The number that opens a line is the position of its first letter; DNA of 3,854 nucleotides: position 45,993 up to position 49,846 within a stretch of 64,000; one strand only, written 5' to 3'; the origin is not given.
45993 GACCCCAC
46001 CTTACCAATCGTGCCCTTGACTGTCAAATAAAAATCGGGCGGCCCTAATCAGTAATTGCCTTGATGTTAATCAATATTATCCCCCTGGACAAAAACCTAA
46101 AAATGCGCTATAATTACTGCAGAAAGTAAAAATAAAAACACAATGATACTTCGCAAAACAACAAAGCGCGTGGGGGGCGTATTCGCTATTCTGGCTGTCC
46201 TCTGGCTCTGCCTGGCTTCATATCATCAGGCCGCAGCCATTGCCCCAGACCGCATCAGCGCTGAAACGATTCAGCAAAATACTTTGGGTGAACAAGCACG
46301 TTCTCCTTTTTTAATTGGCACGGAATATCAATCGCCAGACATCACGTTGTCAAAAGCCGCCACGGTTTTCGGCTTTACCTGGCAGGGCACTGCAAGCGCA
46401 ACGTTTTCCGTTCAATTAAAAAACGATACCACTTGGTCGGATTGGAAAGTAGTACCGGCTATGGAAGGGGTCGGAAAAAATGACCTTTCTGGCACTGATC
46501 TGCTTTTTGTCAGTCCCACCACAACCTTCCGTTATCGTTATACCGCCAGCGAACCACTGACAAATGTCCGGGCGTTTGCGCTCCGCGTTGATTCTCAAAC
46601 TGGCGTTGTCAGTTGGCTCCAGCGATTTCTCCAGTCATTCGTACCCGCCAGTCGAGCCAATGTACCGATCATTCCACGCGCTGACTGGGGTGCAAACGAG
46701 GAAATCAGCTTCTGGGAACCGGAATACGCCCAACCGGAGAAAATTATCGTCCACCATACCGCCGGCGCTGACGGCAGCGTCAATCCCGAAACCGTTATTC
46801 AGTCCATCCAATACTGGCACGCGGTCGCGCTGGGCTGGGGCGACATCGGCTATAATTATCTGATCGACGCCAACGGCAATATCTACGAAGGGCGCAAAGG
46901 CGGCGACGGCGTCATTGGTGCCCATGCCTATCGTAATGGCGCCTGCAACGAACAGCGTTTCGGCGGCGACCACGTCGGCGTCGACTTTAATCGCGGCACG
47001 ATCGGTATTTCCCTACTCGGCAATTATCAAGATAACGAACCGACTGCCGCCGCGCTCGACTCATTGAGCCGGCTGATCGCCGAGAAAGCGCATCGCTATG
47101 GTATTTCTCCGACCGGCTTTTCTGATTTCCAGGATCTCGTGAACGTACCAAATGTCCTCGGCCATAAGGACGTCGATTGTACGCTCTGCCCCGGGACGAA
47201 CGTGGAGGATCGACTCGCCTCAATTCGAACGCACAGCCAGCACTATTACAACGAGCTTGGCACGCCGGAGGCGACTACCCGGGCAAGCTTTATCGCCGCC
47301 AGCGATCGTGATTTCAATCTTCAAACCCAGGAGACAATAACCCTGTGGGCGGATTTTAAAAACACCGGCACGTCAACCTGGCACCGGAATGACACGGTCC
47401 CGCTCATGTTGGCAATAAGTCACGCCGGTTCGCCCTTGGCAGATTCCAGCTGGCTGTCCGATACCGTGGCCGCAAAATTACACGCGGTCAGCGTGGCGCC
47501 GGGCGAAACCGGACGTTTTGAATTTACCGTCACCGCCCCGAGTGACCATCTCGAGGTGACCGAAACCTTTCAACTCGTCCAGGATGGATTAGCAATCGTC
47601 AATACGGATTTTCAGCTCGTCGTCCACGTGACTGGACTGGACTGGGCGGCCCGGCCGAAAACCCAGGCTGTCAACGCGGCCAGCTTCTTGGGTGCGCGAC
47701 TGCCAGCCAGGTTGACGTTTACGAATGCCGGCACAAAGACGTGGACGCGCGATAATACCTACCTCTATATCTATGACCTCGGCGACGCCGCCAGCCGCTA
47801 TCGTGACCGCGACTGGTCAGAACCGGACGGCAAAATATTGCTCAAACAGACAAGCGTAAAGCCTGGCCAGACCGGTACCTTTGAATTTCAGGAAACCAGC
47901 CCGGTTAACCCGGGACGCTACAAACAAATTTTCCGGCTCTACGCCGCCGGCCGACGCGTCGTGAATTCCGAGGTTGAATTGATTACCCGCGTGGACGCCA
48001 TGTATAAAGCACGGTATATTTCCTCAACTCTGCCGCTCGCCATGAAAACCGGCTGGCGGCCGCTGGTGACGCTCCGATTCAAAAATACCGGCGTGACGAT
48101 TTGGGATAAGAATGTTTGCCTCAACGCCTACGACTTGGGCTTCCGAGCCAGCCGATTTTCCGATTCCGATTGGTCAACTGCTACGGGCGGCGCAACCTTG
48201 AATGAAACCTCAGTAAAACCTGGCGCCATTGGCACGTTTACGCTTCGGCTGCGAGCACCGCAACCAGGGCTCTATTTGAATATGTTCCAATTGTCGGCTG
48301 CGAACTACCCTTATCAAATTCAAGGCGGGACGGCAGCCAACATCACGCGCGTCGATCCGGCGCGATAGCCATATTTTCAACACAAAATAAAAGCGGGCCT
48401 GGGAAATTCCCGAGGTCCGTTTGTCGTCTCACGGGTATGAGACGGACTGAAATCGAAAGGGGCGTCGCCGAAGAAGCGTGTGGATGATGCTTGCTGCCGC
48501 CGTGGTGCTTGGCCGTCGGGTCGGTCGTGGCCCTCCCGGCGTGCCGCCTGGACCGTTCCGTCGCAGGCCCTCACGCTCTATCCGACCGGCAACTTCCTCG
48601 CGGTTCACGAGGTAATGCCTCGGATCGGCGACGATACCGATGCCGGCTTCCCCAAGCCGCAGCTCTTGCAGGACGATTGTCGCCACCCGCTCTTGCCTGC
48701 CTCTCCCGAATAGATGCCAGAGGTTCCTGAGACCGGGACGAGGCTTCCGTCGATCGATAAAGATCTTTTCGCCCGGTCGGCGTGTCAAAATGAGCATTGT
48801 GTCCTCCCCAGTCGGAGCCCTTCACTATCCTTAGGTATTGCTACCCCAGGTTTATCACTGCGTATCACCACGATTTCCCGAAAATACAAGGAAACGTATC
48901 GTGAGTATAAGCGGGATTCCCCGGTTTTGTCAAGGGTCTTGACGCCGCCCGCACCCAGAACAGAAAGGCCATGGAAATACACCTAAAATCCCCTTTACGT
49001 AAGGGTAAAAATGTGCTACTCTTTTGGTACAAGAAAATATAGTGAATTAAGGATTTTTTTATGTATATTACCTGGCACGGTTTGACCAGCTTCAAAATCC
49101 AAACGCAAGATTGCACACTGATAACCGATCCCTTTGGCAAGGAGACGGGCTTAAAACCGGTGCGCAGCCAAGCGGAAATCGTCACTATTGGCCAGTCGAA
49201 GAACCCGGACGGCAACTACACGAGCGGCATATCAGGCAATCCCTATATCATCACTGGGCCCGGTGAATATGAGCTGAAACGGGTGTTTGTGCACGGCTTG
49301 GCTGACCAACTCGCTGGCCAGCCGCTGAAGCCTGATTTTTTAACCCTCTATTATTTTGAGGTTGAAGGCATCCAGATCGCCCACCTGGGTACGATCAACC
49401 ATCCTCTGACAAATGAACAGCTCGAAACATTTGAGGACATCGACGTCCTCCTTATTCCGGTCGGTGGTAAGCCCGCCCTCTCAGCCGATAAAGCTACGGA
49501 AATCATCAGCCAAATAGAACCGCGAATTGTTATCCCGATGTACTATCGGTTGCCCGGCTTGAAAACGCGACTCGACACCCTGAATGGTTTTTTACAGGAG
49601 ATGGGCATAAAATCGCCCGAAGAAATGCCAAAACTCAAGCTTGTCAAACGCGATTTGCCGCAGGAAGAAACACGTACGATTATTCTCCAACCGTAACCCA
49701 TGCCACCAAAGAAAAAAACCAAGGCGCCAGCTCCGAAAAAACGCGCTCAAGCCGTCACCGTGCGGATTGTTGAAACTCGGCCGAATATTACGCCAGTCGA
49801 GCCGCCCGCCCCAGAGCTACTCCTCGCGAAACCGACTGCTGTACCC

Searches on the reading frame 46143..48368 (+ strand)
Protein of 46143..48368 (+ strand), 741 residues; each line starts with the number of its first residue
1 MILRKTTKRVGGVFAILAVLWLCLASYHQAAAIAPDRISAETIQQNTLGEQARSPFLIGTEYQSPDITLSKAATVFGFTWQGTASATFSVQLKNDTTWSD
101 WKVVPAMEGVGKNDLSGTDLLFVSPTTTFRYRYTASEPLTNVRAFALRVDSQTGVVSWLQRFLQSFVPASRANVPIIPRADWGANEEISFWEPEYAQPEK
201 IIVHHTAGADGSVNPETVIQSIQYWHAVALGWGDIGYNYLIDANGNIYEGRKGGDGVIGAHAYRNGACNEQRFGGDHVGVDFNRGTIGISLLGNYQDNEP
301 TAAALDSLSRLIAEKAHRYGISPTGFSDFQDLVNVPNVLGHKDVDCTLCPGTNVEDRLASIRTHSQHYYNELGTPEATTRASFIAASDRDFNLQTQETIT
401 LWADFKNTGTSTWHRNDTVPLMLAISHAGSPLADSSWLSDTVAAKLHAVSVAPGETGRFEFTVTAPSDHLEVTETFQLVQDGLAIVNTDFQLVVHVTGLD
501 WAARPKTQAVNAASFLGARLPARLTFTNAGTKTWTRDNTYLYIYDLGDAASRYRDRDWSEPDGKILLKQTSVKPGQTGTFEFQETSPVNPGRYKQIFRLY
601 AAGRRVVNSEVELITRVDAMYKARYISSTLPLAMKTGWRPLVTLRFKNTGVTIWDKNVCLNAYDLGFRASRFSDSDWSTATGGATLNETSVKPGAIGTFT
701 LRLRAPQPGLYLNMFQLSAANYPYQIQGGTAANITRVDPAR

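Call 84: search_protein_families(library=pfam, proteins=[window:46143-48368:+], max_evalue=0.0001)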
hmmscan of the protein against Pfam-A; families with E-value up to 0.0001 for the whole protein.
window:46143-48368:+ (741 aa): 2 families
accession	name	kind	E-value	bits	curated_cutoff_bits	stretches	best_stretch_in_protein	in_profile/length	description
PF01510.30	Amidase_2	-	1.2e-20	74.6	26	1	196-351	3-130/131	N-acetylmuramoyl-L-alanine amidase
PF16158.11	N_BRCA1_IG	-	1.4e-16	61.4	28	1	525-602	19-93/108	Ig-like domain from next to BRCA1 gene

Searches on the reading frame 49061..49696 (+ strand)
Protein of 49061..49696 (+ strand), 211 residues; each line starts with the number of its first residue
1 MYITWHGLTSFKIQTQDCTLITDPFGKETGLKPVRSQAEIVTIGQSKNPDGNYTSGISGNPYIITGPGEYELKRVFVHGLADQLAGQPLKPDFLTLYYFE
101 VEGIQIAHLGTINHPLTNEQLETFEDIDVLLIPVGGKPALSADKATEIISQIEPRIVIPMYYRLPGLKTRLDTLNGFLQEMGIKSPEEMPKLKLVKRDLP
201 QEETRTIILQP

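Call 84: search_protein_families(library=pfam, proteins=[window:49061-49696:+], max_evalue=0.0001)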
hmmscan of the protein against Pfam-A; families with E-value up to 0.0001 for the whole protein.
window:49061-49696:+ (211 aa): 1 family
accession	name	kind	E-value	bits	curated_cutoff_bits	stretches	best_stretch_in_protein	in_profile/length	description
PF13483.12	Lactamase_B_3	-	1.3e-35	123.2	24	1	3-160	2-159/160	Beta-lactamase superfamily domain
